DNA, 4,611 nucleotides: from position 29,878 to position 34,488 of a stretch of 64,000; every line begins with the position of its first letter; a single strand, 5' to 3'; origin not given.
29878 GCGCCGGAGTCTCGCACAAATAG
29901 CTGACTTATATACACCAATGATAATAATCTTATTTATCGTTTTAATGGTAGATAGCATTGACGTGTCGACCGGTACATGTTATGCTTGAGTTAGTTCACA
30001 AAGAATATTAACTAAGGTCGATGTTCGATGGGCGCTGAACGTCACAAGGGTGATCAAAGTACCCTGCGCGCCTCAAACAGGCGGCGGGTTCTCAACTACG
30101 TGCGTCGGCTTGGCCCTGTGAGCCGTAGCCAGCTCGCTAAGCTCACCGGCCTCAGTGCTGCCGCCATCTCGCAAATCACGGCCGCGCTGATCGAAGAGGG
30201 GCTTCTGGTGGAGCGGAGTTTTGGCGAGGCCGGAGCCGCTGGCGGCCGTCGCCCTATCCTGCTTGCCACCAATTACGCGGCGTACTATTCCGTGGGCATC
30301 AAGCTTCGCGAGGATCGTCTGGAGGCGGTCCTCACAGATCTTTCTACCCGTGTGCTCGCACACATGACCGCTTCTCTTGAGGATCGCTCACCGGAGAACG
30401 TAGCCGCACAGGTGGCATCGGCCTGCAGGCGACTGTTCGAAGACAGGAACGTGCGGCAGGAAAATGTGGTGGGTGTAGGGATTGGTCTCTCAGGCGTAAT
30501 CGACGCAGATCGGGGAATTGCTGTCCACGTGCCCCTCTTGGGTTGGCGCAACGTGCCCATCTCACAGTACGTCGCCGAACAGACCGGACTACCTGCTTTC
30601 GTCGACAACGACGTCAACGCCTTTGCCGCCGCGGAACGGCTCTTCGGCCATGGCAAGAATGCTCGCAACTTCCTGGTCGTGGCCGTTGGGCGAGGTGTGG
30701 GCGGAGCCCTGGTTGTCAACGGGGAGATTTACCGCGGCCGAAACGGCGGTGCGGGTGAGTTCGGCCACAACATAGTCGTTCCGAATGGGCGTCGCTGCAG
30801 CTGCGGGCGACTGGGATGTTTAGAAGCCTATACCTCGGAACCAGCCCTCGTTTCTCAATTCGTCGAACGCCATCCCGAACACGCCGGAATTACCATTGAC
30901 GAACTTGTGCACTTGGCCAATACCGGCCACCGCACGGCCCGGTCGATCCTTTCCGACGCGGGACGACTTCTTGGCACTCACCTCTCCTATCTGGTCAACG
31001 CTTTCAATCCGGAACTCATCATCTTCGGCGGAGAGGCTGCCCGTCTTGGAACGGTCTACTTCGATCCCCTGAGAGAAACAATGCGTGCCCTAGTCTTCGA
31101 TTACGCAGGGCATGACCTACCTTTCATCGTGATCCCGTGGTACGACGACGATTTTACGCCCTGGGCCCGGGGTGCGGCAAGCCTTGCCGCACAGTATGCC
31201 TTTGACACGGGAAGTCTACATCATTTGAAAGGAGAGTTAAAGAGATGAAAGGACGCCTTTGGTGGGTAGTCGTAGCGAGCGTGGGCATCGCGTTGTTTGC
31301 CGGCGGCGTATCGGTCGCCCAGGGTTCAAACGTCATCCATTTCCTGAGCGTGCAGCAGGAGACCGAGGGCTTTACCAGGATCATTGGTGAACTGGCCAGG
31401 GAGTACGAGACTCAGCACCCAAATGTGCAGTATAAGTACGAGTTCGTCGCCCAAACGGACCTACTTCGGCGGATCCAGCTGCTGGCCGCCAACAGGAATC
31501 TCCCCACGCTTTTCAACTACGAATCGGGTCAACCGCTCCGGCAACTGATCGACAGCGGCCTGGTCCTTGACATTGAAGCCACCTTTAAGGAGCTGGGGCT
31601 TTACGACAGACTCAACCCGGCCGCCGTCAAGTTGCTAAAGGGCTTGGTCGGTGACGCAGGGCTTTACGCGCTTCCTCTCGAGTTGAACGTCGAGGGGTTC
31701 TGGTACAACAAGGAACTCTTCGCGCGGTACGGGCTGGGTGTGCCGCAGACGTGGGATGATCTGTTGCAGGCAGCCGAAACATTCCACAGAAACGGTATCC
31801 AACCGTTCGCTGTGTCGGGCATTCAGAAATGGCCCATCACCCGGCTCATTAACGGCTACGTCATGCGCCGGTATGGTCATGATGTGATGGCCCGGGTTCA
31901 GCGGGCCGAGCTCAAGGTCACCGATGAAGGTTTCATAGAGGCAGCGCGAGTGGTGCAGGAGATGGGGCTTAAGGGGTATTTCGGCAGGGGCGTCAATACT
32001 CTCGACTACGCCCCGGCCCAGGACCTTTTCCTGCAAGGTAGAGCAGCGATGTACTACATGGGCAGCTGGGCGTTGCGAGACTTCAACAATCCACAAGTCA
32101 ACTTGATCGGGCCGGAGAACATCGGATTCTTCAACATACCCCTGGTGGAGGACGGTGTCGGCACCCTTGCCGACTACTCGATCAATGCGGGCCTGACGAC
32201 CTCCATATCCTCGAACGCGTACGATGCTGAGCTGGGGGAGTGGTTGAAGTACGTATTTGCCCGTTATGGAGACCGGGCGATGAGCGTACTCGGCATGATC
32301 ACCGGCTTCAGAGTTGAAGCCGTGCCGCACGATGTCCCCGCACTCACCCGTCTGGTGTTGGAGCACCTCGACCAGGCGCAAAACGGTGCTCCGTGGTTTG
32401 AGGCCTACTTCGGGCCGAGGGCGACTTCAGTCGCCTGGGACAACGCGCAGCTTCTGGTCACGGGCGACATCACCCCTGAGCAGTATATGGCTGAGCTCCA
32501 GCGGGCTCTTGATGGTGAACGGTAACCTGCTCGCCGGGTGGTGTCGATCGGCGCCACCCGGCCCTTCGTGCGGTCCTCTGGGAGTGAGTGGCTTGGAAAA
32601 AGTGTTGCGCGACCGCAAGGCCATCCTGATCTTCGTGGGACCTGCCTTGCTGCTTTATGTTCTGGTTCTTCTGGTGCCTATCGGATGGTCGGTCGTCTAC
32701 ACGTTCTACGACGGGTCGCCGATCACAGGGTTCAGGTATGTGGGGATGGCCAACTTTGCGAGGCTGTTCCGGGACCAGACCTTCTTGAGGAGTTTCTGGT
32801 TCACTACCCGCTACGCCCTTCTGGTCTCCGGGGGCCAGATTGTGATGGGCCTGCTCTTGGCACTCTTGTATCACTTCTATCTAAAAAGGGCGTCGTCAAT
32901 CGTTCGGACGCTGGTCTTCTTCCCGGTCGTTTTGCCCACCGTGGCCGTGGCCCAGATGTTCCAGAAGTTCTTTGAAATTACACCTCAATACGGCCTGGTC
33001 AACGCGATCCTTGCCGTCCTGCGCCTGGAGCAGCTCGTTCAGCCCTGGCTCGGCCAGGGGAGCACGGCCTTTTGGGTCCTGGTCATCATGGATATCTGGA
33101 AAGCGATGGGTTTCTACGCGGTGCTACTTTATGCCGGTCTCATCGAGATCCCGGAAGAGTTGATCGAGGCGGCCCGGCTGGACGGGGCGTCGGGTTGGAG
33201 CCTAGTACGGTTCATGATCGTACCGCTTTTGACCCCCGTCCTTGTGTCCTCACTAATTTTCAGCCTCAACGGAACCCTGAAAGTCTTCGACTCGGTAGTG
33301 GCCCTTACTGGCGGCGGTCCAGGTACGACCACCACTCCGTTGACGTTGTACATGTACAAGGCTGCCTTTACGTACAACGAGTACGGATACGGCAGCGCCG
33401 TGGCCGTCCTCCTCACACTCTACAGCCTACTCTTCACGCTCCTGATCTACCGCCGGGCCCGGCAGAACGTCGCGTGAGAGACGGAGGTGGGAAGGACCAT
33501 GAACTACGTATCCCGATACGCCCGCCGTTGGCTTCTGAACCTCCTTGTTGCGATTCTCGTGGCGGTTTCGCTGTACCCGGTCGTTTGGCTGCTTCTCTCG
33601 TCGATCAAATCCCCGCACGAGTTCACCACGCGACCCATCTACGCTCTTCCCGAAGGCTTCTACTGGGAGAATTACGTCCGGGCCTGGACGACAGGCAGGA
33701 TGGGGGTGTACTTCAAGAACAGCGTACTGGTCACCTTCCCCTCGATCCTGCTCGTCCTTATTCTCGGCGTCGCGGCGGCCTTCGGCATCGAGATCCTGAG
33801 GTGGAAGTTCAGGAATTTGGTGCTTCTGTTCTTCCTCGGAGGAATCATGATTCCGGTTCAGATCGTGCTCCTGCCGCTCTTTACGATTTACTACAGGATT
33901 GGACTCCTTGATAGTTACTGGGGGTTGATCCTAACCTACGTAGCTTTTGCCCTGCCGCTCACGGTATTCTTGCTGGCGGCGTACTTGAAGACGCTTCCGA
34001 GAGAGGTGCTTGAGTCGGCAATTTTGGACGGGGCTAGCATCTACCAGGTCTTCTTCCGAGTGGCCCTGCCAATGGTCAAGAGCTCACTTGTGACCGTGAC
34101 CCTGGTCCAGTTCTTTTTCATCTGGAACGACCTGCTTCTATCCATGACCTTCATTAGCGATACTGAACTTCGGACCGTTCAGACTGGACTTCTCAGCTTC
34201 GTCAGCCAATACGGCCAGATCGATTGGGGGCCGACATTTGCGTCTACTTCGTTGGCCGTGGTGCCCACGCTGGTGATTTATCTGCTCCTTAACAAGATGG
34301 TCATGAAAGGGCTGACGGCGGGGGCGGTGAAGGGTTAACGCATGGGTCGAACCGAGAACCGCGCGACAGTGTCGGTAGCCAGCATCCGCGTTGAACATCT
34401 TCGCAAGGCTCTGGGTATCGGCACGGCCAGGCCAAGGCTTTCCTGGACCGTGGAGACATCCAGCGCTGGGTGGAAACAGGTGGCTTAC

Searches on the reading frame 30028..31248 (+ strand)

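Call 45: search_protein_families(library=pfam, proteins=[window:30028-31248:+], max_evalue=0.001)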
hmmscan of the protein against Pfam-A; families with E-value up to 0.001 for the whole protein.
window:30028-31248:+ (406 aa): 7 families
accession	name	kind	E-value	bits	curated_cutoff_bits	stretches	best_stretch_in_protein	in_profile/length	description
PF00480.26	ROK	-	1.9e-58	198.7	22.9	1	89-389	2-293/294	ROK family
PF12802.13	MarR_2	-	2.2e-06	28.2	27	1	20-63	9-53/61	MarR family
PF13412.12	HTH_24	-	3e-05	23.9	21.9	1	17-60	4-47/48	Winged helix-turn-helix DNA-binding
PF25213.1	HVO_A0261_N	-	0.00016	21.9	35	1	12-63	7-56/86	HVO_A0261 N-terminal domain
PF09339.16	HTH_IclR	-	0.00041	20.5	22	0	21-62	8-50/52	IclR helix-turn-helix domain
PF01022.26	HTH_5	-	0.00062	20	22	0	16-59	2-44/47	Bacterial regulatory protein, arsR family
PF06224.18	AlkZ-like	-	0.00075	19.7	25.9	0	13-66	167-220/329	DNA glycosylase AlkZ-like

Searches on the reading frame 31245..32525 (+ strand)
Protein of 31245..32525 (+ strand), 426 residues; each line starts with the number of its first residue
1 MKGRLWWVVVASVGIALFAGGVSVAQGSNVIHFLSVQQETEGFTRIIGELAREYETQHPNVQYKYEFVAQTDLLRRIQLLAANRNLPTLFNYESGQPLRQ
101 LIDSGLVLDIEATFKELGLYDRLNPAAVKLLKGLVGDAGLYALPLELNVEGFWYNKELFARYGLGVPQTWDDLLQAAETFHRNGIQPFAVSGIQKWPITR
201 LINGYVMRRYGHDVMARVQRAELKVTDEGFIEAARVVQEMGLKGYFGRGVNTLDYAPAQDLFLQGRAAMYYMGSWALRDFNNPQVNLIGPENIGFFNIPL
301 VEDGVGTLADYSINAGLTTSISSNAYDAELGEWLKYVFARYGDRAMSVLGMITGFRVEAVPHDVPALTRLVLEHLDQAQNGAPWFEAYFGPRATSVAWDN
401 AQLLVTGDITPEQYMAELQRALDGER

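Call 45: search_protein_families(library=pfam, proteins=[window:31245-32525:+], max_evalue=0.001)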
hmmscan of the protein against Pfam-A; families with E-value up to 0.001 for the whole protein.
window:31245-32525:+ (426 aa): 2 families
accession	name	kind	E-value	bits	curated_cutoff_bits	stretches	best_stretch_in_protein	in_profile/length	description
PF01547.30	SBP_bac_1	-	6.8e-31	108.8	26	1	42-337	9-300/307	Bacterial extracellular solute-binding protein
PF13416.11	SBP_bac_8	-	5.1e-19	69.6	27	1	49-304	1-213/279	Bacterial extracellular solute-binding protein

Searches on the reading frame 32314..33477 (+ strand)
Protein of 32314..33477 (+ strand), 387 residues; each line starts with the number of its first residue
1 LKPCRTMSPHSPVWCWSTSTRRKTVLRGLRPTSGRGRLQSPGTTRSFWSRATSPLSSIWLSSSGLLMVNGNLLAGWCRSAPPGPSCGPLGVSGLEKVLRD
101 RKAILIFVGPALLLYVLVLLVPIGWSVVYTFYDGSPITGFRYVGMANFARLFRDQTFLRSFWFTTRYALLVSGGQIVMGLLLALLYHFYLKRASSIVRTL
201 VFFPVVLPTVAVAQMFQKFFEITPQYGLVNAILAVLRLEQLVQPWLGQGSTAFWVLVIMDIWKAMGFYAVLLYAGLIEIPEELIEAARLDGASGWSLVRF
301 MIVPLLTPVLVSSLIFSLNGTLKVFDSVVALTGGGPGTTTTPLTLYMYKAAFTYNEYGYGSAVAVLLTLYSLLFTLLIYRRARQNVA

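Call 45: search_protein_families(library=pfam, proteins=[window:32314-33477:+], max_evalue=0.001)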
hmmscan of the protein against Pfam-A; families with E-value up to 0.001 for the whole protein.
window:32314-33477:+ (387 aa): 1 family
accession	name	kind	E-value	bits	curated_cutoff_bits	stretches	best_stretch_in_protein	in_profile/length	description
PF00528.27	BPD_transp_1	-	7e-18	65.4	26.4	1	176-377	2-174/184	Binding-protein-dependent transport system inner membrane component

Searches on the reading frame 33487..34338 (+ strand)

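Call 45: search_protein_families(library=pfam, proteins=[window:33487-34338:+], max_evalue=0.001)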
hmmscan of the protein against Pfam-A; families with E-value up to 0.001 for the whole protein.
window:33487-34338:+ (283 aa): 1 family
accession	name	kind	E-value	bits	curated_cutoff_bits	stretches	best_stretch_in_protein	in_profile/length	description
PF00528.27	BPD_transp_1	-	5.4e-13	49.5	26.4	1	92-267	3-174/184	Binding-protein-dependent transport system inner membrane component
